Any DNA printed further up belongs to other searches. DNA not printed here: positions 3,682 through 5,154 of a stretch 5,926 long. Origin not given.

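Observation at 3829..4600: Uncharacterised ~250 aa C-terminal domain fused to the nuclease module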

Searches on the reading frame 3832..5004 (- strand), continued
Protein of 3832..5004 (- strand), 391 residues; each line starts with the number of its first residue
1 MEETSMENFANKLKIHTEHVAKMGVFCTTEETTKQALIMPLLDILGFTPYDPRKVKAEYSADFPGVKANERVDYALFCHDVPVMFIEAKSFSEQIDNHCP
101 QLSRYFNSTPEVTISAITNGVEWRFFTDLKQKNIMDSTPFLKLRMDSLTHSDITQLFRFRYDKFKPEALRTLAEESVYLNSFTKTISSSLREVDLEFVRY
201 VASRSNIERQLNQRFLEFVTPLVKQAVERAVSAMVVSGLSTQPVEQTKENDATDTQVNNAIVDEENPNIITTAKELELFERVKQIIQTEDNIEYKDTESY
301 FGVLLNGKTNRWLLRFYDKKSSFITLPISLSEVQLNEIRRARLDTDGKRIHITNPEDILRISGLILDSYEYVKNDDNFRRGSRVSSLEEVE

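Call 14: get_annotated_region(hit=H20, flank=4000)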
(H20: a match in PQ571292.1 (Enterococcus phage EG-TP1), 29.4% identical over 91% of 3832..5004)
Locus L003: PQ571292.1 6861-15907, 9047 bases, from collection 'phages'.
description: Enterococcus phage EG-TP1, complete genome.
organism: Enterococcus phage EG-TP1 (NCBI taxid 3385236)
taxonomy: Viruses
host: Enterococcus gallinarum BBC_KY_5; source: antibiotic induction; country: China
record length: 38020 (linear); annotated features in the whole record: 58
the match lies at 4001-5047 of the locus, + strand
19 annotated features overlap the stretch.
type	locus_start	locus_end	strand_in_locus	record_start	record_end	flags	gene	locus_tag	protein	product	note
CDS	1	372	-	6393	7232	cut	-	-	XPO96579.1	RecT-like ssDNA annealing protein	EG-TP1_gp16; EG-TP1_gp16; Annot2=(hmm profile search-phrog [Rank2]) phrog_148 RecT-like ssDNA annealing ...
CDS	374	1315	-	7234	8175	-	-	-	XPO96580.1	endonuclease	EG-TP1_gp17; EG-TP1_gp17; Annot2=(hmm profile search-phrog [Rank2]) phrog_434 RecE-like recombination ...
CDS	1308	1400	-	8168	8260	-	-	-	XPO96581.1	hypothetical protein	EG-TP1_gp18; EG-TP1_gp18; None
CDS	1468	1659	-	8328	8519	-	-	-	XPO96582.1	hypothetical protein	EG-TP1_gp19; EG-TP1_gp19; None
CDS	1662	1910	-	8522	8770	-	-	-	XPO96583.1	excisionase and transcriptional regulator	EG-TP1_gp20; EG-TP1_gp20; Annot2=(structure alignment-afuniprot50) AF-E0HDN2-F1-model_v4 HTH_17 domain-containing ...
CDS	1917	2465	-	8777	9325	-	-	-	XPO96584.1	transcriptional regulator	EG-TP1_gp21; EG-TP1_gp21; None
CDS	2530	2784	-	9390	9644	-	-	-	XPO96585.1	ACT domain-containing protein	EG-TP1_gp22; EG-TP1_gp22; Annot2=(structure alignment-afuniprot50) AF-A0A1F3WAC4-F1-model_v4 Acetolactate ...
CDS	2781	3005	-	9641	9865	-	-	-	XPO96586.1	transcriptional repressor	EG-TP1_gp23; EG-TP1_gp23; Annot2=(hmm profile search-phrog [Rank2]) phrog_2439 transcriptional ...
CDS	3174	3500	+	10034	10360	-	-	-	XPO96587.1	DNA binding protein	EG-TP1_gp24; EG-TP1_gp24; Annot2=(hmm profile search-phrog [Rank2]) phrog_2328 transcriptional ...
CDS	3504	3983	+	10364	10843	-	-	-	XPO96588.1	metallo-protease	EG-TP1_gp25; EG-TP1_gp25; Annot2=(hmm profile search-phrog [Rank2]) phrog_87 metallo-protease;Annot3=(structure ...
CDS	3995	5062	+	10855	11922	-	-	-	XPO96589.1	endonuclease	EG-TP1_gp26; EG-TP1_gp26; Annot2=(structure alignment-afuniprot50) AF-A0A1B7LMJ1-F1-model_v4 ...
CDS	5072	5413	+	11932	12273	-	-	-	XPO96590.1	hypothetical protein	EG-TP1_gp27; EG-TP1_gp27; None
CDS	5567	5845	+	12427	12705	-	-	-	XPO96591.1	hypothetical protein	EG-TP1_gp28; EG-TP1_gp28; None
CDS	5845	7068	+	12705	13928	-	-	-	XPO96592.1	integrase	EG-TP1_gp29; EG-TP1_gp29; Annot2=(structure alignment-afuniprot50) AF-A0A7T9W606-F1-model_v4 Site-specific ...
CDS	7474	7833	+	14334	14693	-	-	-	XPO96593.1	DNA-directed RNA polymerase subunit beta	EG-TP1_gp30; EG-TP1_gp30; Annot2=(structure alignment-afuniprot50) AF-T0U5D2-F1-model_v4 DNA-directed RNA polymerase ...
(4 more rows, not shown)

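Call 15: get_annotated_region(hit=H16, flank=4000)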
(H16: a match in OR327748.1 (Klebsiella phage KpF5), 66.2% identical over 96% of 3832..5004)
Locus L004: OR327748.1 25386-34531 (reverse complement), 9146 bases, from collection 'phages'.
description: Klebsiella phage KpF5, complete genome.
organism: Klebsiella phage KpF5 (NCBI taxid 3072190)
taxonomy: Viruses; Duplodnaviria; Heunggongvirae; Uroviricota; Caudoviricetes
host: Klebsiella pneumoniae; source: hospital wastewater; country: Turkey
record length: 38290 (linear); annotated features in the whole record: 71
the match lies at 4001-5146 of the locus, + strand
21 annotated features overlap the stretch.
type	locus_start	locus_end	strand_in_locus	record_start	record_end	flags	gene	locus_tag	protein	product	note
CDS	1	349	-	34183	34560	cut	-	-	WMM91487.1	holliday junction resolvase / crossover junction endodeoxyribonuclease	Holliday junction resolvase / Crossover junction endodeoxyribonuclease rusA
CDS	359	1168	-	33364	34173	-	-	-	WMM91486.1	putative DNA methylase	-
CDS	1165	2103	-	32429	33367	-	-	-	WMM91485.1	DNA replication protein O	-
CDS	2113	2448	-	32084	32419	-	-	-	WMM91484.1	hypothetical protein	-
CDS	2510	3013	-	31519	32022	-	-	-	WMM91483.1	hypothetical protein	-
CDS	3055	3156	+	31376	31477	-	-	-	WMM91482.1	hypothetical protein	-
CDS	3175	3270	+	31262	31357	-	-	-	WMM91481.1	hypothetical protein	-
CDS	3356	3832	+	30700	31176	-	-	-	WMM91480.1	prophage repressor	Rac prophage repressor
CDS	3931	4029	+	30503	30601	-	-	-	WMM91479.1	hypothetical protein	-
CDS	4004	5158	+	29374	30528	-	-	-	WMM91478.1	protein of unknown function DUF450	-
CDS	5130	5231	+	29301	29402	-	-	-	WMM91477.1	hypothetical protein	-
CDS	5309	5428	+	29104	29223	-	-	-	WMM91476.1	hypothetical protein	-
CDS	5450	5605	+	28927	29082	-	-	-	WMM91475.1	hypothetical protein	-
CDS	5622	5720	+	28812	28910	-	-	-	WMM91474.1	hypothetical protein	-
CDS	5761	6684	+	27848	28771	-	-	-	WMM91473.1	DNA recombination-dependent growth factor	DNA recombination-dependent growth factor RdgC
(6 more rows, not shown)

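Call 16: find_homologous_proteins(query=L002:3194-4333:+, max_evalue=0.001)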
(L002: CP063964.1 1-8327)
Query L002:3194-4333:+ (380 aa): 2660 proteins with E <= 0.001 among 6723 candidates; the best 120 are listed.
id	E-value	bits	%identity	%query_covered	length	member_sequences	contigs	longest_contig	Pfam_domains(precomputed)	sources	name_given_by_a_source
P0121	3.9e-237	804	100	100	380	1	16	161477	PF04313.21,PF13588.13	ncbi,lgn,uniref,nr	ncbi:type I restriction enzyme HsdR N-terminal domain-containing protein [Clostridium phage CWou-202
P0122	2.8e-164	565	69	100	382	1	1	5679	PF04313.21,PF13588.13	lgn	-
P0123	3.2e-159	548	67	99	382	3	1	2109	PF04313.21,PF13588.13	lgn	-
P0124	1.2e-158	546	68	100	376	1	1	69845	PF04313.21,PF13588.13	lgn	-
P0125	7.1e-157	540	65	100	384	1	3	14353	PF04313.21,PF13588.13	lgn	-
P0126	7.7e-155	533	68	99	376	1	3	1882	PF04313.21,PF13588.13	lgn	-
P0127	1.2e-154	533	64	100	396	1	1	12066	PF04313.21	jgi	jgi:hypothetical protein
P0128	1.8e-154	532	67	100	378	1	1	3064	PF04313.21,PF13588.13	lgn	-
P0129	7.8e-154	530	63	99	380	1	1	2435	PF04313.21,PF13588.13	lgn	-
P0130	2.7e-153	528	64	100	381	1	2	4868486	PF04313.21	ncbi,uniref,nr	ncbi:type I restriction endonuclease [Clostridium felsineum]|uniref:Restriction endonuclease type I 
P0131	2.9e-153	528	64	99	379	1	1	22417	PF04313.21,PF13588.13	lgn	-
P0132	8.7e-153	527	64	99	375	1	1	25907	PF04313.21,PF13588.13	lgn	-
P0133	2.3e-152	525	64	99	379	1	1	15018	PF04313.21,PF13588.13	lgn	-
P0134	2.9e-152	525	64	100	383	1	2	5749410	PF04313.21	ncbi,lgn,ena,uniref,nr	ncbi:type I restriction endonuclease [Clostridium scatologenes]|uniref:Restriction endonuclease type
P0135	1.5e-151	523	65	99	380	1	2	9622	PF04313.21,PF13588.13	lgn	-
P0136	1.7e-151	523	63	100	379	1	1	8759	PF04313.21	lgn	-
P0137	2.1e-151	522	64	99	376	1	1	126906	PF04313.21,PF13588.13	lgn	-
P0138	2.2e-151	522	64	99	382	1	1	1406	PF04313.21,PF13588.13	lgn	-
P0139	2.8e-151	522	63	99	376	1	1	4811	PF04313.21,PF13588.13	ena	-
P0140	2.9e-151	522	64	99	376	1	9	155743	PF04313.21,PF13588.13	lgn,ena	-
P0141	3.3e-151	522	64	99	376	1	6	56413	PF04313.21,PF13588.13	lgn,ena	-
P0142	4.8e-151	521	64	100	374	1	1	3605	PF04313.21,PF13588.13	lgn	-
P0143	5.5e-151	521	64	99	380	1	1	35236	PF04313.21,PF13588.13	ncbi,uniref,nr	ncbi:DNA polymerase III subunit epsilon [Caloramator mitchellensis]|uniref:DNA polymerase III subuni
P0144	9.6e-151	520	63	99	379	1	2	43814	PF04313.21,PF13588.13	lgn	-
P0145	1.1e-150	520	63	100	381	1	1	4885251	PF04313.21,PF13588.13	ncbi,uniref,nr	ncbi:type I restriction endonuclease [Clostridium felsineum]|uniref:type I restriction endonuclease 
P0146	1.2e-150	520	63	100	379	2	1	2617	PF04313.21,PF13588.13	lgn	-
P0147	1.4e-150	520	62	99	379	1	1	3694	PF04313.21,PF13588.13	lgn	-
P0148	1.4e-150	520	63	100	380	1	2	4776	PF04313.21,PF13588.13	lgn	-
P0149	1.8e-150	519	63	99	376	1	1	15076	PF04313.21,PF13588.13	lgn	-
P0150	6.7e-150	517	63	100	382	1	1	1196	PF04313.21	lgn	-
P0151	1.1e-149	517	64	99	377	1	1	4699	PF04313.21,PF13588.13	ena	-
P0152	1.9e-149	516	62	100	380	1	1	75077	PF04313.21,PF13588.13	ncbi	ncbi:type I restriction endonuclease [Clostridium perfringens]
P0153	2.4e-149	515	63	99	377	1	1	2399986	PF04313.21,PF13588.13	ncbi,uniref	ncbi:type I restriction endonuclease [Clostridium nitritogenes]|uniref:Type I restriction endonuclea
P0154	2.7e-149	515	61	100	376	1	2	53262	PF04313.21,PF13588.13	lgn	-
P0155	2.7e-149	515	64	99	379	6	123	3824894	PF04313.21,PF13588.13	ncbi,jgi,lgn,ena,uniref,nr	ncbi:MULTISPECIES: type I restriction endonuclease [Clostridium]|uniref:type I restriction endonucle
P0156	3.6e-149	515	62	100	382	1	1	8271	PF04313.21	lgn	-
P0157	4.2e-149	515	62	100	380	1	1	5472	PF04313.21,PF13588.13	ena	-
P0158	5.5e-149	514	63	99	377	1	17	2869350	PF04313.21,PF13588.13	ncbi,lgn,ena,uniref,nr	ncbi:MAG: type I restriction enzyme HsdR N-terminal domain-containing protein [Clostridium baratii]|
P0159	6.6e-149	514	63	100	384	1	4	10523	PF04313.21,PF13588.13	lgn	-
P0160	7.1e-149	514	61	100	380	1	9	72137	PF04313.21,PF13588.13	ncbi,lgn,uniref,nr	ncbi:type I restriction enzyme HsdR N-terminal domain-containing protein [Clostridium perfringens]|u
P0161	9.5e-149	513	63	99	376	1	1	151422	PF04313.21,PF13588.13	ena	-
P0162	9.5e-149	513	62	100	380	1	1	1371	PF04313.21,PF13588.13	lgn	-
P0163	1.1e-148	513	63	99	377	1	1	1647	PF04313.21,PF13588.13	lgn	-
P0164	1.1e-148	513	61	100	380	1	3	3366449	PF04313.21,PF13588.13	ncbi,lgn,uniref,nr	ncbi:type I restriction endonuclease [Clostridium perfringens]|uniref:type I restriction endonucleas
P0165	1.2e-148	513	61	99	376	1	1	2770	PF04313.21,PF13588.13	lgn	-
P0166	1.5e-148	513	61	100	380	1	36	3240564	PF04313.21,PF13588.13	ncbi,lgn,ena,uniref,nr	ncbi:DNA polymerase III subunit epsilon [Clostridium perfringens]|uniref:type I restriction endonucl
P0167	1.5e-148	513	62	100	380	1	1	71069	PF04313.21,PF13588.13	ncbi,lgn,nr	ncbi:type I restriction enzyme HsdR N-terminal domain-containing protein [Clostridium perfringens]|n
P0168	1.5e-148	513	61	100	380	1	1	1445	PF04313.21,PF13588.13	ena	-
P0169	1.8e-148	513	61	100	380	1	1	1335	PF04313.21,PF13588.13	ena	-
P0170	1.8e-148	513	63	99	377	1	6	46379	PF04313.21,PF13588.13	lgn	-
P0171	2.1e-148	512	64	99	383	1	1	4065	PF04313.21,PF13588.13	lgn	-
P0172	2.1e-148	512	61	100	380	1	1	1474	PF04313.21,PF13588.13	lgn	-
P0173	2.3e-148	512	62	100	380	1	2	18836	PF04313.21,PF13588.13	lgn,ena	-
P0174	2.3e-148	512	61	100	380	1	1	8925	PF04313.21,PF13588.13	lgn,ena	-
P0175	2.4e-148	512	61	100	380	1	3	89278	PF04313.21,PF13588.13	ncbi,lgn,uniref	ncbi:type I restriction endonuclease [Clostridium perfringens]|uniref:type I restriction endonucleas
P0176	2.5e-148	512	62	100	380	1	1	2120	PF04313.21,PF13588.13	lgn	-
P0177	2.9e-148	512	61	100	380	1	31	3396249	PF04313.21,PF13588.13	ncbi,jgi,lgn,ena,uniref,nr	ncbi:type I restriction endonuclease [Clostridium perfringens]|uniref:type I restriction endonucleas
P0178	3.0e-148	512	61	100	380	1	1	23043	PF04313.21,PF13588.13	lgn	-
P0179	3.0e-148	512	61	100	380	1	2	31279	PF04313.21,PF13588.13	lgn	-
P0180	3.3e-148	512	61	100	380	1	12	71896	PF04313.21,PF13588.13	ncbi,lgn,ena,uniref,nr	ncbi:type I restriction endonuclease [Clostridium perfringens]|uniref:type I restriction endonucleas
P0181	3.8e-148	511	61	100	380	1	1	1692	PF04313.21,PF13588.13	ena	-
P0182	4.0e-148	511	63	99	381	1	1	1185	PF04313.21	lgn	-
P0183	6.6e-148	511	61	100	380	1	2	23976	PF04313.21,PF13588.13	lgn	-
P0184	8.0e-148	510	61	100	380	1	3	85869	PF04313.21,PF13588.13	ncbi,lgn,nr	ncbi:type I restriction enzyme HsdR N-terminal domain-containing protein [Clostridium perfringens]|n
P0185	1.2e-147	510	61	100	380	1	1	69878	PF04313.21,PF13588.13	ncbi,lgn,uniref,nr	ncbi:TPA: DNA polymerase III subunit epsilon [Clostridium perfringens]|uniref:DNA polymerase III sub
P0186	1.5e-147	510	61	100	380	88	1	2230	PF04313.21,PF13588.13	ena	-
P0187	1.5e-147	510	63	99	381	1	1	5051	PF04313.21,PF13588.13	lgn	-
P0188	1.5e-147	509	61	100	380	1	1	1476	PF04313.21,PF13588.13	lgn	-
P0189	1.7e-147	509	61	99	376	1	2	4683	PF04313.21,PF13588.13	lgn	-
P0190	2.6e-147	509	61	100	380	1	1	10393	PF04313.21,PF13588.13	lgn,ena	-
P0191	5.0e-147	508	61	100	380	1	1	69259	PF04313.21,PF13588.13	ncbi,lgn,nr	ncbi:TPA: DNA polymerase III subunit epsilon [Clostridium perfringens]|nr:DNA polymerase III subunit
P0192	5.0e-147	508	64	99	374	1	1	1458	PF04313.21,PF13588.13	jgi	jgi:hypothetical protein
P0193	7.9e-147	507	63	99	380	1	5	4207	PF04313.21,PF13588.13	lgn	-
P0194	1.2e-146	507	61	99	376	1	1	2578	PF04313.21,PF13588.13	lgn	-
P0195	1.7e-146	506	61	99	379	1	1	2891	PF04313.21,PF13588.13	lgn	-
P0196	6.1e-146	504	61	99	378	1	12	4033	PF04313.21,PF13588.13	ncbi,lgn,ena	-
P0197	4.9e-145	501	62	99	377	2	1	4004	PF04313.21,PF13588.13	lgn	-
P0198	5.0e-145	501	62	99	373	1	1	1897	PF04313.21,PF13588.13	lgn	-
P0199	5.6e-145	501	58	99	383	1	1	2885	PF04313.21,PF13588.13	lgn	-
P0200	6.1e-145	501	61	99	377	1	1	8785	PF04313.21,PF13588.13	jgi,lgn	jgi:hypothetical protein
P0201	3.3e-144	499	62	99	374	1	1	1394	PF04313.21,PF13588.13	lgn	-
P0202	5.3e-144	498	61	99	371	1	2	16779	PF04313.21,PF13588.13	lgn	-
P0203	1.1e-143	497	62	99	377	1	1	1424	PF04313.21,PF13588.13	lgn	-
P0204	1.2e-143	497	57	99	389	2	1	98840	PF04313.21,PF13588.13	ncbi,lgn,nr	ncbi:MAG: type I restriction enzyme HsdR N-terminal domain-containing protein [Clostridia bacterium]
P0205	3.1e-143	495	58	100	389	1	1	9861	PF04313.21,PF13588.13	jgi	-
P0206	4.2e-143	495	62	99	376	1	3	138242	PF04313.21,PF13588.13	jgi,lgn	jgi:hypothetical protein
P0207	3.1e-142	492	59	99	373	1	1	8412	PF04313.21,PF13588.13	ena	-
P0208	3.7e-142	492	61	100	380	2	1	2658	PF04313.21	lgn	-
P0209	3.8e-142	492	60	99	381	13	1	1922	PF04313.21,PF13588.13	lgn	-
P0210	3.8e-142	492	61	99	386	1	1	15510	PF04313.21,PF13588.13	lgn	-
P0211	4.3e-142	492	60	99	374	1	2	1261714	PF04313.21,PF13588.13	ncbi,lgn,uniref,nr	ncbi:hypothetical protein HNP86_001061 [Methanococcus maripaludis]|uniref:Type I restriction enzyme 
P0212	8.8e-142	491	61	99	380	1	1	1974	PF04313.21,PF13588.13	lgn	-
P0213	1.7e-141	490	63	94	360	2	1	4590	PF04313.21,PF13588.13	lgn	-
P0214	1.9e-141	489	60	99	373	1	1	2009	PF04313.21,PF13588.13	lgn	-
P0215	2.4e-141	489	61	99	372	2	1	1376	PF04313.21,PF13588.13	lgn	-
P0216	2.5e-141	489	61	99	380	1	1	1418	PF04313.21,PF13588.13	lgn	-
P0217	2.9e-141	489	57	99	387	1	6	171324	PF04313.21,PF13588.13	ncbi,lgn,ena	-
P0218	2.9e-141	489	60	99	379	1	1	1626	PF04313.21,PF13588.13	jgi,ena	-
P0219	3.1e-141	489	60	99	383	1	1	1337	PF04313.21,PF13588.13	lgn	-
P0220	5.5e-141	488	61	99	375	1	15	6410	PF04313.21,PF13588.13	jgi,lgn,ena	-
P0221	6.1e-141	488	56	99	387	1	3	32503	PF04313.21,PF13588.13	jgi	jgi:hypothetical protein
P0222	9.8e-141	487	60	99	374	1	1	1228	PF04313.21,PF13588.13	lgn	-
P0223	1.3e-140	487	60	99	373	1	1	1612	PF04313.21,PF13588.13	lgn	-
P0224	1.8e-140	486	58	99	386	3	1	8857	PF04313.21,PF13588.13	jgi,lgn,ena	-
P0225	2.2e-140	486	56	99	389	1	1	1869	PF04313.21,PF13588.13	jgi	-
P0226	2.4e-140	486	58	99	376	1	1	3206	PF04313.21,PF13588.13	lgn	-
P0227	2.7e-140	486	60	100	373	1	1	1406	PF04313.21,PF13588.13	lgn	-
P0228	3.7e-140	485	61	99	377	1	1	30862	PF04313.21,PF13588.13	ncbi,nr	ncbi:MAG: type I restriction endonuclease [Bacillota bacterium]|nr:type I restriction endonuclease [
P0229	6.6e-140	484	58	100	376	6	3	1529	PF04313.21,PF13588.13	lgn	-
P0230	7.1e-140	484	56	99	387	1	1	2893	PF04313.21,PF13588.13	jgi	jgi:hypothetical protein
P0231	1.3e-139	483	59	99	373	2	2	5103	PF04313.21,PF13588.13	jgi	-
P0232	1.6e-139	483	56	99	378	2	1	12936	PF04313.21,PF13588.13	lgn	-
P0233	3.1e-139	482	61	99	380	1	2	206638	PF04313.21,PF13588.13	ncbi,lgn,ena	-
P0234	3.5e-139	482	57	100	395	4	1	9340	PF04313.21,PF13588.13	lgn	-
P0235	8.1e-139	481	57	99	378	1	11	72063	PF04313.21,PF13588.13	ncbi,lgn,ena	-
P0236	8.3e-139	481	57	99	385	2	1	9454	PF04313.21,PF13588.13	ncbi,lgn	-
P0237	1.0e-138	481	60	99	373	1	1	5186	PF04313.21,PF13588.13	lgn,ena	-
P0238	1.9e-138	480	58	99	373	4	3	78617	PF04313.21,PF13588.13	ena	-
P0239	2.4e-138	479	56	100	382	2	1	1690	PF04313.21,PF13588.13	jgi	-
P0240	7.3e-138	478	58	99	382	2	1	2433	PF04313.21,PF13588.13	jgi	jgi:hypothetical protein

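Call 20: search_solved_structures(query=A1, max_evalue=1, show_alignments=3)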
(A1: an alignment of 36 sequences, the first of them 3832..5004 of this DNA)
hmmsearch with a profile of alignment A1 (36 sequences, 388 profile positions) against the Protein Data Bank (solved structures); distinct sequences matched with E-value up to 1: 3.
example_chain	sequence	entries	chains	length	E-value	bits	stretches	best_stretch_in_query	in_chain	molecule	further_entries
5xua_A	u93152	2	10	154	0.35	13.2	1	181-245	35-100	Methyl-accepting chemotaxis sensory transducer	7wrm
5xub_A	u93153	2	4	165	0.38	13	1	181-244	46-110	Methyl-accepting chemotaxis sensory transducer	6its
9kup_A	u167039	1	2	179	0.46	12.7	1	181-244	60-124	Methyl-accepting chemotaxis sensory transducer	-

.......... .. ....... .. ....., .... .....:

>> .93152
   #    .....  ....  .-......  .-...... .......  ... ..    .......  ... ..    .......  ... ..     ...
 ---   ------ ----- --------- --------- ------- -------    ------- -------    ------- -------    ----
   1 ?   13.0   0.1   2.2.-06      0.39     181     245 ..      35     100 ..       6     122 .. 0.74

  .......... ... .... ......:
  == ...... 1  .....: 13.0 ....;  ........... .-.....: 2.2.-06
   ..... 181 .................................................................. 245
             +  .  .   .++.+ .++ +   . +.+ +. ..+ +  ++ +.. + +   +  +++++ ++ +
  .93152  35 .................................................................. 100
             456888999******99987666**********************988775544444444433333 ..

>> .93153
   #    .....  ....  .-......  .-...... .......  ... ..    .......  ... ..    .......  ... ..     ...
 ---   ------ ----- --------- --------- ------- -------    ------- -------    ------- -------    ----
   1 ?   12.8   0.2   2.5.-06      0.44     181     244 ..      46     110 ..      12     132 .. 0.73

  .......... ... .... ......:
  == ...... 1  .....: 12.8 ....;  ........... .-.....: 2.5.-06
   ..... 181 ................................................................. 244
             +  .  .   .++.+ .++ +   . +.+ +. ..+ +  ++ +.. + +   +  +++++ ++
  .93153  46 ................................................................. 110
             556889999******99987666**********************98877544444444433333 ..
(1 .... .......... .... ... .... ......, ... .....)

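Call 21: search_protein_families(library=phrogs, proteins=[window:3832-5004:-], max_evalue=0.01)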
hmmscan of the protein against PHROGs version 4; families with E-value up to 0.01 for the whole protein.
window:3832-5004:- (391 aa): 2 families
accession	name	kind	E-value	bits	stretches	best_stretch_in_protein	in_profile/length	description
phrog_4225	-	DNA, RNA and nucleotide metabolism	9.8e-149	496.2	1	6-375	1-357/357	endonuclease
phrog_16694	-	unknown function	0.0012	17.8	1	54-108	133-185/1010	-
